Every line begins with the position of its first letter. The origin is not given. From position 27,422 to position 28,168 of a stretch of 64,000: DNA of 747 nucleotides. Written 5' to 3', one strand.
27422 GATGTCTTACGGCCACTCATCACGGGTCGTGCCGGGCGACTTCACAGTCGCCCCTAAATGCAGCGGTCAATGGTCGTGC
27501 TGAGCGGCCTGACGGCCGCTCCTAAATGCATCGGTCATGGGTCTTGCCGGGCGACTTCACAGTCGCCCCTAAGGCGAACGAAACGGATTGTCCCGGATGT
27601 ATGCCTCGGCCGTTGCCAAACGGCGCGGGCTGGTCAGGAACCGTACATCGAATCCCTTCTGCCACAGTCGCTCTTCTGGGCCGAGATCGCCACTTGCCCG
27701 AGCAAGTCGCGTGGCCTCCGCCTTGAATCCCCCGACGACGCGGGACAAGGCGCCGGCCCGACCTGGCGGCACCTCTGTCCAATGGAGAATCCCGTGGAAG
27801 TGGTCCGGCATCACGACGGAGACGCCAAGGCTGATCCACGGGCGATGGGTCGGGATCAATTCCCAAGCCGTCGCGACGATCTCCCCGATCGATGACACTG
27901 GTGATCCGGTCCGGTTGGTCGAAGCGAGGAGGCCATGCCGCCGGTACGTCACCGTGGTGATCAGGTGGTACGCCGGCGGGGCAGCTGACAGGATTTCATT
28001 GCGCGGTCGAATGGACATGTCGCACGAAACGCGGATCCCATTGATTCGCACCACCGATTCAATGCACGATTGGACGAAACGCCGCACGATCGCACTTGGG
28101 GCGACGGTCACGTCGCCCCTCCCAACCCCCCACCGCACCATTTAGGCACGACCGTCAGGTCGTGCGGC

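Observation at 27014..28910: RAYT (REP-associated Y1 transposase) nested in a ~1.9 kb thicket of REP hairpins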

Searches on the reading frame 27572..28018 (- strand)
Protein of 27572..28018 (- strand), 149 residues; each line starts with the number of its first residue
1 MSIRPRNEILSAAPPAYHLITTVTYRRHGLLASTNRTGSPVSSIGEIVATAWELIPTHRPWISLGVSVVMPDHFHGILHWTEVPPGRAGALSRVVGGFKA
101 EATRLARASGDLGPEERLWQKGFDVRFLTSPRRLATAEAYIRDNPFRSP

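Call 3: search_protein_families(library=pfam, proteins=[window:27572-28018:-], max_evalue=1)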
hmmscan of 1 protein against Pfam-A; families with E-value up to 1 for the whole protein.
window:27572-28018:- (149 aa): 1 family
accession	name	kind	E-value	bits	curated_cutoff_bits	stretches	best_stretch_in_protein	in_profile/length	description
PF01797.21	Y1_Tnp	-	0.00041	20.9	23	1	63-143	42-120/121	Transposase IS200 like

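Call 4: search_protein_families(library=ncbifam, proteins=[window:27572-28018:-], max_evalue=1)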
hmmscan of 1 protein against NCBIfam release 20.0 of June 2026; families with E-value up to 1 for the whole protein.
window:27572-28018:- (149 aa): 2 families
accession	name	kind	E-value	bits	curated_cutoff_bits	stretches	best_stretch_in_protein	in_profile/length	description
NF047646.1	REP_Tyr_transpos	equivalog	1e-10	41.7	80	1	15-147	9-133/146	REP-associated tyrosine transposase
NF033573.1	transpos_IS200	equivalog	0.055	13.7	55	1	16-142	12-125/126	IS200/IS605 family transposase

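Call 5: search_solved_structures(query=window:27572-28018:-, max_evalue=1, show_alignments=3)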
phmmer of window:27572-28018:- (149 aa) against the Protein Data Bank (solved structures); distinct sequences matched with E-value up to 1: 3.
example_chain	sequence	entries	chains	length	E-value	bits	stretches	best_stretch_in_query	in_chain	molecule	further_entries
8r8o_A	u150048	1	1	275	0.028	17.5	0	98-142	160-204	HalluTIM3-1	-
7osu_A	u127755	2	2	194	0.28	14.2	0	101-129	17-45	sTIM11noCys-SB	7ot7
8r8n_A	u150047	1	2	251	0.35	13.9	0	101-131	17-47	HalluTIM2-2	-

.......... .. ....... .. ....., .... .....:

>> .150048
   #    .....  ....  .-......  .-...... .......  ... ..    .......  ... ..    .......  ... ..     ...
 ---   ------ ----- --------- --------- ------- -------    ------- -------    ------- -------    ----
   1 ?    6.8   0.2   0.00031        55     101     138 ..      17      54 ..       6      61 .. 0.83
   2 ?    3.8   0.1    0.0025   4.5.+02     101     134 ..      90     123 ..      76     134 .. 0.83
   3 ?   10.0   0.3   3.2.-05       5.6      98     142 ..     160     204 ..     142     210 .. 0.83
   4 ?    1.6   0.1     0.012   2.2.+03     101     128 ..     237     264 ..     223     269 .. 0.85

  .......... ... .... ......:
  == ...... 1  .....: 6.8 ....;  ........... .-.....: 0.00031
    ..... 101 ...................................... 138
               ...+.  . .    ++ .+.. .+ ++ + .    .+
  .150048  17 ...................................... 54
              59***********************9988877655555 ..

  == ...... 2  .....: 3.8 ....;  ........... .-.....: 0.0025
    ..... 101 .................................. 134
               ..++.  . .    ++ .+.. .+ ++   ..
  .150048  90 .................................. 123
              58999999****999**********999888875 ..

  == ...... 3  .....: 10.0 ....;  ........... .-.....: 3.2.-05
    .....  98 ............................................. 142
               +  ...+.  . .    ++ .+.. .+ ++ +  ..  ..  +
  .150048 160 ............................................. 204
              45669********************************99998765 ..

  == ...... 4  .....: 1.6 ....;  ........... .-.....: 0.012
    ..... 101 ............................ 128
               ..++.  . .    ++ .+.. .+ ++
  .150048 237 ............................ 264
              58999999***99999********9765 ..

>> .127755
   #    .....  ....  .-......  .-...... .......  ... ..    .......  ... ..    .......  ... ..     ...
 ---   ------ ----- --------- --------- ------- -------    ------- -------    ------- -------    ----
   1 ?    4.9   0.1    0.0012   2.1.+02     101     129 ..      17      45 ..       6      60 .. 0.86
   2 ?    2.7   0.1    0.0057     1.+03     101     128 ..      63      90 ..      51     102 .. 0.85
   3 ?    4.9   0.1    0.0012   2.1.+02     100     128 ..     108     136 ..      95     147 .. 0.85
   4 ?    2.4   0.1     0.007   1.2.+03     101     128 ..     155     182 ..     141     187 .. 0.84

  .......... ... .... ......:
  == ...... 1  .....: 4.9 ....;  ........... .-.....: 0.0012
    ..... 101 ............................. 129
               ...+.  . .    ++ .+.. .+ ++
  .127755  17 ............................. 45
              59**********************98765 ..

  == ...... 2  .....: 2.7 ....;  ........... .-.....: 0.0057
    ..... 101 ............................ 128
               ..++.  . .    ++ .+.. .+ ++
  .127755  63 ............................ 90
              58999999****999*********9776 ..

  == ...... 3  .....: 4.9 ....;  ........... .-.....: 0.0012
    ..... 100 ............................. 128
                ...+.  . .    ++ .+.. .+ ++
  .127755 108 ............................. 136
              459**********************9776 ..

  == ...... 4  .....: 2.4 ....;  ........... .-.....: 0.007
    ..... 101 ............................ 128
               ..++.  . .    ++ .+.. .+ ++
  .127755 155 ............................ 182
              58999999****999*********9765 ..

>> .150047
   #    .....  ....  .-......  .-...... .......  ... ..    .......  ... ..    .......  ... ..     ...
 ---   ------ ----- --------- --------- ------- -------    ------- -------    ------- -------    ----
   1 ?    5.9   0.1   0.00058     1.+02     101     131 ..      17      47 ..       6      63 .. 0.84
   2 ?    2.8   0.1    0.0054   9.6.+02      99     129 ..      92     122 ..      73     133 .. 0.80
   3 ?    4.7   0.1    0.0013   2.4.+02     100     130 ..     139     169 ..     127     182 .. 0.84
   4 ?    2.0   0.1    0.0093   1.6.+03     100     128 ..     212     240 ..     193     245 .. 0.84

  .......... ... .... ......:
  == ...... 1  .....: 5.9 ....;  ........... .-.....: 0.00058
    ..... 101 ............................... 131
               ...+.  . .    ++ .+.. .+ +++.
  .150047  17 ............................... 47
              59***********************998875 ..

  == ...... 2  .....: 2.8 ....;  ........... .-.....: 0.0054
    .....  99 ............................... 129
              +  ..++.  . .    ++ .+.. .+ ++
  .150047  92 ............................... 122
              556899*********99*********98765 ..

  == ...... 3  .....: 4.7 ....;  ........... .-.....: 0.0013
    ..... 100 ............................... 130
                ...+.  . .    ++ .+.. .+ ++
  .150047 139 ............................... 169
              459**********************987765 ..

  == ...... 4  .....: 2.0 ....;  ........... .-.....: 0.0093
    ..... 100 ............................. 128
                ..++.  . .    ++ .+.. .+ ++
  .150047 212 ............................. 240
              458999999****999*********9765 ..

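Call 12: find_homologous_proteins(query=window:27572-28018:-, max_evalue=0.001)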
Query window:27572-28018:- (149 aa): 5 proteins with E <= 0.001 among 124 candidates.
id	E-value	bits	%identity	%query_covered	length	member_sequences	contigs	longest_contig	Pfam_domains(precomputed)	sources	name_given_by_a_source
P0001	5.3e-86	304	91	99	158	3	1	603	-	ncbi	-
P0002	1.2e-82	293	90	99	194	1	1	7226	-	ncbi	-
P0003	1.4e-66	241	75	99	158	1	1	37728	-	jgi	-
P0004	2.5e-7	49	34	87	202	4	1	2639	PF01797.22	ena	-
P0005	1.7e-4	39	34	78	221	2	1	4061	-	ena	-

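Call 14: find_encoding_contigs(protein=P0002, flank=10000)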
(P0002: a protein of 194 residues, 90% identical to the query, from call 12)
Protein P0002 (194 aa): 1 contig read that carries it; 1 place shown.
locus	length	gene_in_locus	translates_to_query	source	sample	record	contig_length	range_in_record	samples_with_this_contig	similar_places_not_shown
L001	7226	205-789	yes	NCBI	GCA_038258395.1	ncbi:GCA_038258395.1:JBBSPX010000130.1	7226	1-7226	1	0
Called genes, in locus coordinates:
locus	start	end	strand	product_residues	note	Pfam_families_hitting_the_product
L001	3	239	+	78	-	?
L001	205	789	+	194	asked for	-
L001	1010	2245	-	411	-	PF01053:Cys_Met_Meta_PP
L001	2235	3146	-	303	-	PF00561:Abhydrolase_1, PF12697:Abhydrolase_6 (weak)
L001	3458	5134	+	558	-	PF00005:ABC_tran, PF02463:SMC_N (weak), PF13476:AAA_23 (faint), PF13304:AAA_21 (faint), PF12848:ABC_tran_Xtn, PF00005:ABC_tran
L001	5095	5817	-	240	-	-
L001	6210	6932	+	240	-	-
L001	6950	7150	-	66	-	PF15919:HicB_lk_antitox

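Call 15: find_encoding_contigs(protein=P0003, flank=10000)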
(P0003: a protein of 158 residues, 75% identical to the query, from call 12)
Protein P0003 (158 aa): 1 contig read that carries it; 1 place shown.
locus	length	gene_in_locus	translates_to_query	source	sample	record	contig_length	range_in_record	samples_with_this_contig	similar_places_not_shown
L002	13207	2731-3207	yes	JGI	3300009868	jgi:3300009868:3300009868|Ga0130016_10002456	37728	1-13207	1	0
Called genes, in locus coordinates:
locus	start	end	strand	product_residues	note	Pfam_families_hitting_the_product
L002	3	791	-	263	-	?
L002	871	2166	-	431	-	-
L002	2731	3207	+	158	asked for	-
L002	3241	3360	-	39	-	-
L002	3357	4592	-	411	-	PF01053:Cys_Met_Meta_PP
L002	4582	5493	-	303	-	PF00561:Abhydrolase_1, PF12697:Abhydrolase_6, PF12146:Hydrolase_4 (weak)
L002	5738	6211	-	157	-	-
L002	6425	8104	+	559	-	PF00005:ABC_tran, PF02463:SMC_N (weak), PF13476:AAA_23 (faint), PF13555:AAA_29 (faint), PF13304:AAA_21 (faint), PF12848:ABC_tran_Xtn, PF00005:ABC_tran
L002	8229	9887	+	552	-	PF01433:Peptidase_M1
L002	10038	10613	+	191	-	PF07819:PGAP1 (weak), PF12697:Abhydrolase_6 (weak), PF00561:Abhydrolase_1 (weak)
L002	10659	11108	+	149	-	PF07606:DUF1569, PF12867:DinB_2 (weak)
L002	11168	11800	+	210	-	-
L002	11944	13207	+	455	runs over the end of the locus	PF00144:Beta-lactamase, PF11954:DUF3471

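Call 24: search_solved_structures(query=A1, max_evalue=10, show_alignments=3)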
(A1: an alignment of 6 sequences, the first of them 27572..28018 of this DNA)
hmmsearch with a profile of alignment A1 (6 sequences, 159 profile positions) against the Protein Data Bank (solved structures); distinct sequences matched with E-value up to 10: 12.
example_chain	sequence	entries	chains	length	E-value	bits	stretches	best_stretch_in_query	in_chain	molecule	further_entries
2xm3_A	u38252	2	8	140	0.14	14.9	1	70-148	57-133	TRANSPOSASE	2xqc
2xma_A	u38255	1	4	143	0.15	14.8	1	70-148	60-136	TRANSPOSASE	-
2xo6_A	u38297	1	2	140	0.36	13.6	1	70-113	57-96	TRANSPOSASE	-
2fyx_A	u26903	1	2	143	0.53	13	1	68-149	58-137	transposase, putative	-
9jp8_A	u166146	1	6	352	0.58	12.9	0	91-140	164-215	NADP-dependent oxidoreductase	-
2ec2_A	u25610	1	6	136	0.81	12.4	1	70-134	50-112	136aa long hypothetical transposase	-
9uzd_A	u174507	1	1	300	1.2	11.9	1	56-93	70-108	RNA-directed RNA polymerase L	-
9uzb_A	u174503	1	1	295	1.2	11.8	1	56-93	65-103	RNA-directed RNA polymerase L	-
9uzf_A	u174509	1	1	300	1.3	11.8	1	56-93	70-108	RNA-directed RNA polymerase L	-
9uzc_A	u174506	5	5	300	1.3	11.8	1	56-93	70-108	RNA-directed RNA polymerase L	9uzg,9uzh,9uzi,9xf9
7rh6_Q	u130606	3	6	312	1.8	11.3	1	45-102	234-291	Cytochrome aa3 subunit 2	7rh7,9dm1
8r8o_A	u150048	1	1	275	8.3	9.1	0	93-147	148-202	HalluTIM3-1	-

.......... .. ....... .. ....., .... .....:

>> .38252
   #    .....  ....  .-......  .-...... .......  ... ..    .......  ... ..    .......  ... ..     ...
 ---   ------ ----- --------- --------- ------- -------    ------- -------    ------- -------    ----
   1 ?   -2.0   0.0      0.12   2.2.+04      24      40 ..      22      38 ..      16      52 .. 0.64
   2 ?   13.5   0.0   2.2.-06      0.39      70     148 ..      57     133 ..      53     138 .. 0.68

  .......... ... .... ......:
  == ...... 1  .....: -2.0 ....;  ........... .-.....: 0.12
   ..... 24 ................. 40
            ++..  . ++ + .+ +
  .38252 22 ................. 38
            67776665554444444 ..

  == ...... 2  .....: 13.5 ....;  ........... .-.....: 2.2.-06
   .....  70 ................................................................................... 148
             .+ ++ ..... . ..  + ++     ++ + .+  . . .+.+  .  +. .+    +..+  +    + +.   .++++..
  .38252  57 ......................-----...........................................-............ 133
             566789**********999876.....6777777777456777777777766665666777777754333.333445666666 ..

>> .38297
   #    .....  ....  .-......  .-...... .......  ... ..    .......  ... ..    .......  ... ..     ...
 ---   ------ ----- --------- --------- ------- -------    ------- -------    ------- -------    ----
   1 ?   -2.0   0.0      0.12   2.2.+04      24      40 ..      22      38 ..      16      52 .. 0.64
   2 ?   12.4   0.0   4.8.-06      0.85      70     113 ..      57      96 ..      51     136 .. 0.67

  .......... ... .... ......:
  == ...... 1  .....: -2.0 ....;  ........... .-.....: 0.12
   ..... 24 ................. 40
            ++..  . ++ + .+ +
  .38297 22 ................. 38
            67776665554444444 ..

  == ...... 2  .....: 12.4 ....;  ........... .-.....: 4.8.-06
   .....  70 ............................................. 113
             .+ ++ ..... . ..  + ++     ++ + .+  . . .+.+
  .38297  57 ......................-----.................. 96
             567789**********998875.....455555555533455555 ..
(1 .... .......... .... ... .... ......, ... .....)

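Call 33: search_protein_representatives(alignment_id=A1)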
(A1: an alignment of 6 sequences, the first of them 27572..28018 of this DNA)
Query: 6 sequences, 159 profile positions. Proteins with E-value up to 0.001 (for the whole library): 21820; up to 1e-10: 10415; up to 1e-30: 74. The best 150 are listed.
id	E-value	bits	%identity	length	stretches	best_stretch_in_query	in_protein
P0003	3.2e-74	264.0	-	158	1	2-158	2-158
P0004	4.1e-65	234.4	-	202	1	2-157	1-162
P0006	6.9e-55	201.2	-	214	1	1-157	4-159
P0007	1.2e-47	177.7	-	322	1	6-156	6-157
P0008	1.9e-46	173.8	-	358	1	4-157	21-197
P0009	1.2e-45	171.1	-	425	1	10-157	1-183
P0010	1.9e-42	160.7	-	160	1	8-154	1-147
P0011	9.2e-41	155.3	-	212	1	1-107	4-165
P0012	8.5e-40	152.1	-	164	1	11-152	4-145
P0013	2.7e-39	150.5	-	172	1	12-155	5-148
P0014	4.6e-39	149.8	-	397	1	3-156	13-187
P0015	1.5e-38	148.1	-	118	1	6-118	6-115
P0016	2.0e-38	147.7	-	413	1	3-156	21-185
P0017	3.6e-38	146.9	-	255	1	2-155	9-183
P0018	3.1e-37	143.8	-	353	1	9-157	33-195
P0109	1.6e-29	118.8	-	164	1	16-154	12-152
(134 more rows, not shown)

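Call 36: find_homologous_proteins(query=A2, max_evalue=1e-10)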
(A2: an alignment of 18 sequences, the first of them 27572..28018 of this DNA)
Query A2 (18 sequences) (149 aa, profile of the alignment): 3594 proteins with E <= 1e-10 among 8000 candidates; the best 120 are listed.
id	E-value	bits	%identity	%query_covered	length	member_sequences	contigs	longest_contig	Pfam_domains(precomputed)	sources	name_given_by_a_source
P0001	3.5e-57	210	91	99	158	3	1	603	-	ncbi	-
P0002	7.2e-57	209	90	99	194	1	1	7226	-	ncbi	-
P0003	1.9e-56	208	75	99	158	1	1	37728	-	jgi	-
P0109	4.1e-51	191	40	85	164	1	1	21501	-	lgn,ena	-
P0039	2.5e-50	188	37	88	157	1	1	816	-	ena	-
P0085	7.8e-50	186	38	87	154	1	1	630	PF01797.22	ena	-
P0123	1.9e-48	182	35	87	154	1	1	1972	PF01797.22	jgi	-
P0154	5.3e-48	180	40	85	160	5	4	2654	-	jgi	jgi:REP element-mobilizing transposase RayT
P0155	1.2e-47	179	37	87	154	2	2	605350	PF01797.22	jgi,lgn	jgi:REP element-mobilizing transposase RayT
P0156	2.1e-47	178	38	85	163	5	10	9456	-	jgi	jgi:REP element-mobilizing transposase RayT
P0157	3.6e-47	178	38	85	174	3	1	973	-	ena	-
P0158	3.9e-47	178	40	85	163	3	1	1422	-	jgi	jgi:putative transposase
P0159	4.8e-47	177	45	90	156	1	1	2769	-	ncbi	-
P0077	1.4e-46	176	36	87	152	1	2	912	-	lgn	-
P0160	4.0e-46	174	37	97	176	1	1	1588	-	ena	-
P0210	6.7e-41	157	29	95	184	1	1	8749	PF01797.22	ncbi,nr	ncbi:MAG TPA: transposase [Gemmatimonadales bacterium]|nr:transposase [Gemmatimonadales bacterium]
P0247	5.4e-40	154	34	94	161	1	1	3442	PF01797.22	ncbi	ncbi:MAG: transposase [Gemmatimonadota bacterium]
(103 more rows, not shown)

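Call 46: predict_structure(alignment_id=A3)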
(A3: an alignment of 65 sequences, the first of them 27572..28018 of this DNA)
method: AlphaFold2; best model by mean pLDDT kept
length: 149 residues; sequences in the alignment: 65
mean_pLDDT: 87.7   pTM: 0.83
mean pLDDT of the five models: 87.7, 86.7, 86.5, 86.3, 84.9
residues with pLDDT >= 90: 107; 70-90: 20; 50-70: 16; < 50: 6
segments of 3 or more residues with pLDDT < 50: 1-5
pLDDT, mean of each block of 10 residues (from residue 1): 48 75 97 79 97 96 95 96 75 96 98 98 93 95 75
secondary structure, 60 per line:
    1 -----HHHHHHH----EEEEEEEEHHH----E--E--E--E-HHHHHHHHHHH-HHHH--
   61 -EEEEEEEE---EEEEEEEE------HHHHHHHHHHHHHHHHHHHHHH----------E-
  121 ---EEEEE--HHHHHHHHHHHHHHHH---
elements in order: H6-12 E17-24 H43-53 H55-58 E62-69 E73-80 H87-108 E124-128 H131-146

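Call 50: fold_search(model_id=the predicted structure, library=pdb)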
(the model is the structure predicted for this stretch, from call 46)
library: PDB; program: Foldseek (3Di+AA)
matches with E <= 10: 937; with E <= 0.001: 30
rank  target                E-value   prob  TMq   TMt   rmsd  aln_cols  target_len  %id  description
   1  2xma_E                1.4e-06  1.00  0.55  0.58   7.9       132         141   18  DEINOCOCCUS RADIODURANS ISDRA2 TRANSPOSASE RIGHT END DNA COMPLEX (released 2010-10-13)
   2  2xm3_D                1.9e-06  1.00  0.58  0.65   8.1       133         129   15  Deinococcus radiodurans ISDra2 Transposase Left end DNA complex (released 2010-10-13)
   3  2xma_A                2.0e-06  1.00  0.55  0.59   7.8       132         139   18  DEINOCOCCUS RADIODURANS ISDRA2 TRANSPOSASE RIGHT END DNA COMPLEX (released 2010-10-13)
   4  2xm3_C                2.1e-06  1.00  0.58  0.67   6.0       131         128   23  Deinococcus radiodurans ISDra2 Transposase Left end DNA complex (released 2010-10-13)
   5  4er8_A                3.8e-06  1.00  0.63  0.58   2.7       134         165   19  Structure of the REP associates tyrosine transposase bound to a REP hairpin (released 2012-08-15)
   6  2xma_B                3.8e-06  1.00  0.58  0.64   7.6       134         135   23  DEINOCOCCUS RADIODURANS ISDRA2 TRANSPOSASE RIGHT END DNA COMPLEX (released 2010-10-13)
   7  2xo6_D                4.3e-06  1.00  0.56  0.64   7.8       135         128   21  DEINOCOCCUS RADIODURANS ISDRA2 TRANSPOSASE Y132F MUTANT COMPLEXED WITH LEFT END RECOGNITION AND CLEAVAGE SITE (released 2010-10-13)
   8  2xm3_A                5.1e-06  1.00  0.58  0.67   6.0       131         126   22  Deinococcus radiodurans ISDra2 Transposase Left end DNA complex (released 2010-10-13)
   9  2xo6_A                6.1e-06  1.00  0.59  0.65  10.5       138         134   22  DEINOCOCCUS RADIODURANS ISDRA2 TRANSPOSASE Y132F MUTANT COMPLEXED WITH LEFT END RECOGNITION AND CLEAVAGE SITE (released 2010-10-13)
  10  2xqc_D                6.1e-06  1.00  0.55  0.61   8.9       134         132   16  DEINOCOCCUS RADIODURANS ISDRA2 TRANSPOSASE COMPLEXED WITH LEFT END RECOGNITION AND CLEAVAGE SITE AND ZN (released 2010-10-13)
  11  2f4f_A                6.1e-06  1.00  0.55  0.63  10.6       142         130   18  Crystal structure of IS200 transposase (released 2005-12-13)
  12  2xm3_B                6.5e-06  1.00  0.60  0.69   4.5       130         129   18  Deinococcus radiodurans ISDra2 Transposase Left end DNA complex (released 2010-10-13)
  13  2vjv_A                8.8e-06  1.00  0.58  0.69   6.1       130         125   14  Crystal structure of the IS608 transposase in complex with left end 26-mer DNA hairpin and a 6-mer DNA representing th (released 2008-02-19)
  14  2vih_B                1.2e-05  1.00  0.62  0.71   7.7       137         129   13  CRYSTAL STRUCTURE OF THE IS608 TRANSPOSASE IN COMPLEX WITH Left END 26-MER DNA (released 2008-02-19)
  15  2a6m_B                1.6e-05  1.00  0.61  0.61  12.1       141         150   13  Crystal Structure of the ISHp608 Transposase (released 2005-10-25)
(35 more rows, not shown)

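Call 62: find_encoding_contigs(protein=P0159, flank=3000, max_places=2)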
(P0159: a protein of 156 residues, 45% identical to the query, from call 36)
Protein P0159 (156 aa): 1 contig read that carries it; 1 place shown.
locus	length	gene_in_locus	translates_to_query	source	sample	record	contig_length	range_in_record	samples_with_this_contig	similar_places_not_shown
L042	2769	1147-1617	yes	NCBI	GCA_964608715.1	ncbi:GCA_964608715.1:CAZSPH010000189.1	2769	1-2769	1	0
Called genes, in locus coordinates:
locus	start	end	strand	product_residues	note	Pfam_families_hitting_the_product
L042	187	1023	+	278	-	PF12833:HTH_18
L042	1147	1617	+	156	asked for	-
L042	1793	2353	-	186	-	-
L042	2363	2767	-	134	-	?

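Call 63: find_encoding_contigs(protein=P0109, flank=3000, max_places=2)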
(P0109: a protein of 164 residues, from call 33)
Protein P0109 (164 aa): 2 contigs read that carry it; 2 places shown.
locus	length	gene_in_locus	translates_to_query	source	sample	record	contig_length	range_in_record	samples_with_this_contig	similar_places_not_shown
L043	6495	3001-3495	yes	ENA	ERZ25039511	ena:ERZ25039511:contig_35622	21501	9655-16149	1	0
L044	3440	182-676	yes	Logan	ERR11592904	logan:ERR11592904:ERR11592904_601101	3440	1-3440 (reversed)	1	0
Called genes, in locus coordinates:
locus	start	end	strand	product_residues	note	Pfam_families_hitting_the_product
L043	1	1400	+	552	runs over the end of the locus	PF25323:6TM_PilS, PF00512:HisKA, PF02518:HATPase_c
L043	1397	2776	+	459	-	PF00072:Response_reg, PF00158:Sigma54_activat, PF14532:Sigma54_activ_2, PF07728:AAA_5, PF25601:AAA_lid_14, PF02954:HTH_8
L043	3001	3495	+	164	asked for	-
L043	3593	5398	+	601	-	-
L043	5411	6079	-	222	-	-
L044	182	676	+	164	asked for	-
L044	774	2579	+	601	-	-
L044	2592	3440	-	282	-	?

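Call 64: find_encoding_contigs(protein=P0247, flank=3000, max_places=2)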
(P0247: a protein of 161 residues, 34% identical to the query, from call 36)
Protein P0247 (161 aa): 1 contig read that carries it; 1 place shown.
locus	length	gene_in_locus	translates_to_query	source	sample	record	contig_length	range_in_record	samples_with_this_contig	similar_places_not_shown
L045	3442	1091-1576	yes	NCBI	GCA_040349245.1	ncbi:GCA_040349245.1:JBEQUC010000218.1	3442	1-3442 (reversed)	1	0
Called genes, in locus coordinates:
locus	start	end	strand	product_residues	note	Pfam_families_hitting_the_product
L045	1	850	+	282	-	PF02219:MTHFR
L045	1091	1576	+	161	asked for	PF01797:Y1_Tnp (weak)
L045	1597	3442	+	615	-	PF03176:MMPL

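Call 65: find_encoding_contigs(protein=P0210, flank=3000, max_places=2)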
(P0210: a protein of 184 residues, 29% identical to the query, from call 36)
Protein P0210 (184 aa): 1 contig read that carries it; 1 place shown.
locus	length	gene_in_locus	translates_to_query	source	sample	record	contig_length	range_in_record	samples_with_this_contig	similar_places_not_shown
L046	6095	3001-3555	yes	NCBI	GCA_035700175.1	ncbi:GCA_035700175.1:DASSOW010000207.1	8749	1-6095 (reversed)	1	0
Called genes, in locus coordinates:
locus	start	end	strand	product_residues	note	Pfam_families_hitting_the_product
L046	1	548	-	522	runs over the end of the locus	-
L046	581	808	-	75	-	PF11755:DUF3311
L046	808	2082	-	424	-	PF04542:Sigma70_r2, PF08281:Sigma70_r4_2, PF20239:DUF6596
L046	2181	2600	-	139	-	PF03795:YCII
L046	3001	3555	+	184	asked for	PF01797:Y1_Tnp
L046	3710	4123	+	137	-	PF12092:DUF3568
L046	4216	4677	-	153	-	PF05099:TerB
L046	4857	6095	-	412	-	PF00654:Voltage_CLC, PF00571:CBS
